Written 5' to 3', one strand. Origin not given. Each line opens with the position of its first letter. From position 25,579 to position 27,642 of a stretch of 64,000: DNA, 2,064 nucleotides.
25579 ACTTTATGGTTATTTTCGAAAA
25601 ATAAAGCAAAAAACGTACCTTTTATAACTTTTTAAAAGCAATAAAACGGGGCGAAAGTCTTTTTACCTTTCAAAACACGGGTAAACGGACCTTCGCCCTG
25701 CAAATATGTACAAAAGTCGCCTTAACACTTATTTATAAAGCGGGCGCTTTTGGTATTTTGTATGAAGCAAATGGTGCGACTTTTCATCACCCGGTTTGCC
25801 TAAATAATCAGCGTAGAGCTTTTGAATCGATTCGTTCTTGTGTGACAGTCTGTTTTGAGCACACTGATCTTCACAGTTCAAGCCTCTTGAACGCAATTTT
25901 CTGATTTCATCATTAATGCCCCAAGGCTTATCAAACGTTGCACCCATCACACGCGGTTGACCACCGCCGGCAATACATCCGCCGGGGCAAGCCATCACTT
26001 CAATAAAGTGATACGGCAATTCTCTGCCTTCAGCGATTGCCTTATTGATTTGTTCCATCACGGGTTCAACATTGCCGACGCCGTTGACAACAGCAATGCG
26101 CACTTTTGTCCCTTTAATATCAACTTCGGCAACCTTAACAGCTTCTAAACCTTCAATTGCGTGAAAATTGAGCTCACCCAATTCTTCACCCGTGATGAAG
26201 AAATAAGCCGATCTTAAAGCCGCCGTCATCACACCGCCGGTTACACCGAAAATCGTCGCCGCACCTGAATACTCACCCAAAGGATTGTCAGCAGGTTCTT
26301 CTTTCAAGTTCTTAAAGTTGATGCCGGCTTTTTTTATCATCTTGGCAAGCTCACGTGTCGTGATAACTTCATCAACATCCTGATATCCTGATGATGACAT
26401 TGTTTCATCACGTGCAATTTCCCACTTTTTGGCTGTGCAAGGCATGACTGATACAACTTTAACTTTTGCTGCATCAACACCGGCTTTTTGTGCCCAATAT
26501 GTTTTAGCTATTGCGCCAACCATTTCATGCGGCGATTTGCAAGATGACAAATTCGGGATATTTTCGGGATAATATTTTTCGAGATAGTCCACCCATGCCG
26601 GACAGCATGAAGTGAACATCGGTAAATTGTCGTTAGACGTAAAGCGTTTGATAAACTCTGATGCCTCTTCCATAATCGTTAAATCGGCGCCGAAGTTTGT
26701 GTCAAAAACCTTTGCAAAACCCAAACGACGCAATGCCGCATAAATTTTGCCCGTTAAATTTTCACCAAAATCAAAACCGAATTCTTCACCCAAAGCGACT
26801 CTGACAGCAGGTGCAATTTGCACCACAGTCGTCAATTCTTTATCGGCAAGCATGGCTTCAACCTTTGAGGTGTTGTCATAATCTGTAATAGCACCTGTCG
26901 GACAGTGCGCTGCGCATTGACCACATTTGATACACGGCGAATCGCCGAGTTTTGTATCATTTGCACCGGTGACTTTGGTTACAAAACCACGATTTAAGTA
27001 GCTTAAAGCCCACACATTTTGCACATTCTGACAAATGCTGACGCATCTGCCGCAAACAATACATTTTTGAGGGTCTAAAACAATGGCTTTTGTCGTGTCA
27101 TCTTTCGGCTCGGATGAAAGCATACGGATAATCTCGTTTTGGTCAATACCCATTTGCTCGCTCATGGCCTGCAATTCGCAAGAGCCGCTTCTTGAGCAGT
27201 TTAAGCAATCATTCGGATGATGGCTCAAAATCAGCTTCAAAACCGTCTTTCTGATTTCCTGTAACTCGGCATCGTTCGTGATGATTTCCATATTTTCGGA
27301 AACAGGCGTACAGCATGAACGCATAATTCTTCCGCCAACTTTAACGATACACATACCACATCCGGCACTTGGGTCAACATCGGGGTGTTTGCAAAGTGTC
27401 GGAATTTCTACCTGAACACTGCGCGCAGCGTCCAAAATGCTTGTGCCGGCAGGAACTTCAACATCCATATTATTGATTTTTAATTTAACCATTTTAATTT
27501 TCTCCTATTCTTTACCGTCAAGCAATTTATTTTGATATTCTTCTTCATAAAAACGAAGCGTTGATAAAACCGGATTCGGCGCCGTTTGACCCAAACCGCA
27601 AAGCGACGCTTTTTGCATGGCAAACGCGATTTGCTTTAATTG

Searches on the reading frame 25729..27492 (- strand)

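Call 15: search_protein_families(library=pfam, proteins=[window:25729-27492:-], max_evalue=0.1)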
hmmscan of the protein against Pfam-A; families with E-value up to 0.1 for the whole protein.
window:25729-27492:- (587 aa): 18 families
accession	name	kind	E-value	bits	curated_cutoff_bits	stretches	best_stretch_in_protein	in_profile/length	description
PF02906.19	Fe_hyd_lg_C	-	4e-100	334.9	22.1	1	222-510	3-245/245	Iron only hydrogenase large subunit, C-terminal domain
PF02256.22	Fe_hyd_SSU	-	5.4e-19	68.4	24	1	528-583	1-56/56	Iron hydrogenase small subunit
PF10588.14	NADH-G_4Fe-4S_3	-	5.2e-16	58.3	27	1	81-118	1-38/40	NADH-ubiquinone oxidoreductase-G iron-sulfur binding region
PF13510.11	Fer2_4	-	2.7e-15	56.6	22.8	1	1-73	3-80/82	2Fe-2S iron-sulfur cluster binding domain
PF00111.32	Fer2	-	4.6e-08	33.3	21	1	10-60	9-55/77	2Fe-2S iron-sulfur cluster binding domain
PF12838.12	Fer4_7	-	7.2e-07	30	27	1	143-201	1-52/52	4Fe-4S dicluster domain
PF00037.32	Fer4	-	9.7e-07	28.8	21.1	2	187-203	8-24/24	4Fe-4S binding domain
PF13237.11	Fer4_10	-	5.5e-06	26.7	25.5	2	137-198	2-53/53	4Fe-4S dicluster domain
PF13187.11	Fer4_9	-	9.3e-06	26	27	1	143-202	1-52/52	4Fe-4S dicluster domain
PF25160.1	LdpA_Fe-S-bd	-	5.5e-05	23.3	27.6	2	184-204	25-45/49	LdpA Fe-S cluster-binding domain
PF13484.11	Fer4_16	-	9.4e-05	23.6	30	1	187-208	2-21/66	4Fe-4S double cluster binding domain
PF12837.12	Fer4_6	-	0.00032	21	25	2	185-202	7-24/24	4Fe-4S binding domain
PF13183.11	Fer4_8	-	0.002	19.1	27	1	186-217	4-35/68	4Fe-4S dicluster domain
PF22117.2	Fer4_Nqo3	-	0.0023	18.5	27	1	137-203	4-67/67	NADH-quinone oxidoreductase subunit 3, ferredoxin-like domain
PF14697.11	Fer4_21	-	0.0028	18.2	35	2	139-203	3-58/59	4Fe-4S dicluster domain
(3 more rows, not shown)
